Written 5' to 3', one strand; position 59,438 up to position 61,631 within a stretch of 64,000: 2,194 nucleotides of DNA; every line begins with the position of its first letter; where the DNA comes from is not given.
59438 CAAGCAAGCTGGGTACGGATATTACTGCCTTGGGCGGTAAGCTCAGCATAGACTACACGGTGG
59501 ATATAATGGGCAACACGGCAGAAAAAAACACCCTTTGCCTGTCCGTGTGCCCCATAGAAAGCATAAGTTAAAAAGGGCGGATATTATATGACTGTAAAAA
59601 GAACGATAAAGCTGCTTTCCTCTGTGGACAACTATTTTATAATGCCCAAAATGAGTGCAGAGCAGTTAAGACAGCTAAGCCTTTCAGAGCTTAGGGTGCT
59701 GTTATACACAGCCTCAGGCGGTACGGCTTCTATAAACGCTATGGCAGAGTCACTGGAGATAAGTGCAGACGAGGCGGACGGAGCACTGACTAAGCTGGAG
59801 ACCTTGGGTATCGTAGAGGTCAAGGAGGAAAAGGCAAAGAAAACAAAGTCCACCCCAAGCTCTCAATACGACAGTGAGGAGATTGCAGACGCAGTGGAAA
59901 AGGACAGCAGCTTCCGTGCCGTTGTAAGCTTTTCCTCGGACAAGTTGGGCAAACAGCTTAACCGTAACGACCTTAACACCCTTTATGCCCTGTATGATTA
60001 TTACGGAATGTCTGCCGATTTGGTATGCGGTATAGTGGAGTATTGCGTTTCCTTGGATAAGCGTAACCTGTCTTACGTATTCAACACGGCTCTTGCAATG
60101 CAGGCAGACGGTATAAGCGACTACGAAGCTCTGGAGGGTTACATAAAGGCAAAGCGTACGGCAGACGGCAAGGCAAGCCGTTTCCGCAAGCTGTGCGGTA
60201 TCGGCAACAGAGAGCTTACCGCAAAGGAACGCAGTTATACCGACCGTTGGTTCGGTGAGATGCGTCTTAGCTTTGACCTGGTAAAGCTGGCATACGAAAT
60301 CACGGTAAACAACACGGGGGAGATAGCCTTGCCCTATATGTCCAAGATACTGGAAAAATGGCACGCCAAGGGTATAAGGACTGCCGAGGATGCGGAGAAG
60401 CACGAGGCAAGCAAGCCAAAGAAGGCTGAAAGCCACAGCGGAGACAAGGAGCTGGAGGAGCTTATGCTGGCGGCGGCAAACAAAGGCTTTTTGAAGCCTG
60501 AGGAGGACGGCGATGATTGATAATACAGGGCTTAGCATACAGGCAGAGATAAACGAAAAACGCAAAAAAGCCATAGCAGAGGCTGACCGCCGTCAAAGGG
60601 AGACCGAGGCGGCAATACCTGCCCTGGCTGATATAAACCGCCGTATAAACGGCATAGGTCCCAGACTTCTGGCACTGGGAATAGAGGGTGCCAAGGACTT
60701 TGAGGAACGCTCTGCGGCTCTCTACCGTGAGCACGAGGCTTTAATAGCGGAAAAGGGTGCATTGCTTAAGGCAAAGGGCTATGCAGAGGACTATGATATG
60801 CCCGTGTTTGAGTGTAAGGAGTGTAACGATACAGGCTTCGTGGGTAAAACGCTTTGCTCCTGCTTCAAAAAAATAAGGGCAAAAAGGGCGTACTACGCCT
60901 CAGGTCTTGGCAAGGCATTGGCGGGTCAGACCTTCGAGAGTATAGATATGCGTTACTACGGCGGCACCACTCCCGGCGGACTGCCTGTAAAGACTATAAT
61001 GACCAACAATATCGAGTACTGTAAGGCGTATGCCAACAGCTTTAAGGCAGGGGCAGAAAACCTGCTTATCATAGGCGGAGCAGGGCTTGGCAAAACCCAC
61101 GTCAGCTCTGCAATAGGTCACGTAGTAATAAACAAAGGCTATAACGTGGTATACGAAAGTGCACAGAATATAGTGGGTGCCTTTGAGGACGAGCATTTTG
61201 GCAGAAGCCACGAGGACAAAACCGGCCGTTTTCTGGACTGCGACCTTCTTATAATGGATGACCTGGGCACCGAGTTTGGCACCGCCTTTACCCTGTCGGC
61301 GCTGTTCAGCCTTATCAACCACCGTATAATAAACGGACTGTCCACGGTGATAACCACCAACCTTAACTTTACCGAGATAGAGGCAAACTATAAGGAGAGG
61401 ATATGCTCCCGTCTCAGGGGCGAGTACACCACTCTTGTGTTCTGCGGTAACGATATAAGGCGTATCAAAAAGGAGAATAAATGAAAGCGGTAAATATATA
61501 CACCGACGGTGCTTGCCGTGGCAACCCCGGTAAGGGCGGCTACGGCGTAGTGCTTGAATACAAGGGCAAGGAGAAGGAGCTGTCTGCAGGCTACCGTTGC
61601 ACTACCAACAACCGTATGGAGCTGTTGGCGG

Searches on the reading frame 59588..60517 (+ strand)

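Call 53: search_protein_families(library=pfam, proteins=[window:59588-60517:+], max_evalue=0.00001)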
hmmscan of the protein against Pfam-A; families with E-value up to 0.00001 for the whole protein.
window:59588-60517:+ (310 aa): 1 family
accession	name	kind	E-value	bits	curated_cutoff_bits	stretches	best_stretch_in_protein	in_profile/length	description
PF07261.16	DnaB_2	-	5.1e-29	100.2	22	2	119-185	7-73/74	Replication initiation and membrane attachment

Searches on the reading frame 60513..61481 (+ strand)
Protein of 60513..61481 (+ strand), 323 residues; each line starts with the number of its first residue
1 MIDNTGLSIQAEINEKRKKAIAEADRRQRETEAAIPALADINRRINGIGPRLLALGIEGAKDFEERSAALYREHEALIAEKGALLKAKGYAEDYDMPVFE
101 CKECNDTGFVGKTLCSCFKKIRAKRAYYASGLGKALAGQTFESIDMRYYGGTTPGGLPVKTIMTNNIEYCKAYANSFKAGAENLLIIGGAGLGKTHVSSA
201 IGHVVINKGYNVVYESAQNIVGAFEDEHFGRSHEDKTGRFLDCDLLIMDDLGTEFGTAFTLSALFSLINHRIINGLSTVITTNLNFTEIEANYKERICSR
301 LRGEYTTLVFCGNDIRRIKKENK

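Call 53: search_protein_families(library=pfam, proteins=[window:60513-61481:+], max_evalue=0.00001)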
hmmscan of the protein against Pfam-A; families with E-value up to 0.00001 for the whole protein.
window:60513-61481:+ (323 aa): 2 families
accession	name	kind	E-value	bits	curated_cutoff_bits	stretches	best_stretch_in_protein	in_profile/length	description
PF01695.23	IstB_IS21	-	2.2e-17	63.8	24.1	1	176-291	87-201/238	IstB-like ATP binding protein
PF00308.24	Bac_DnaA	-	3.1e-08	34.4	23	1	175-302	28-156/162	Bacterial DnaA ATPAse domain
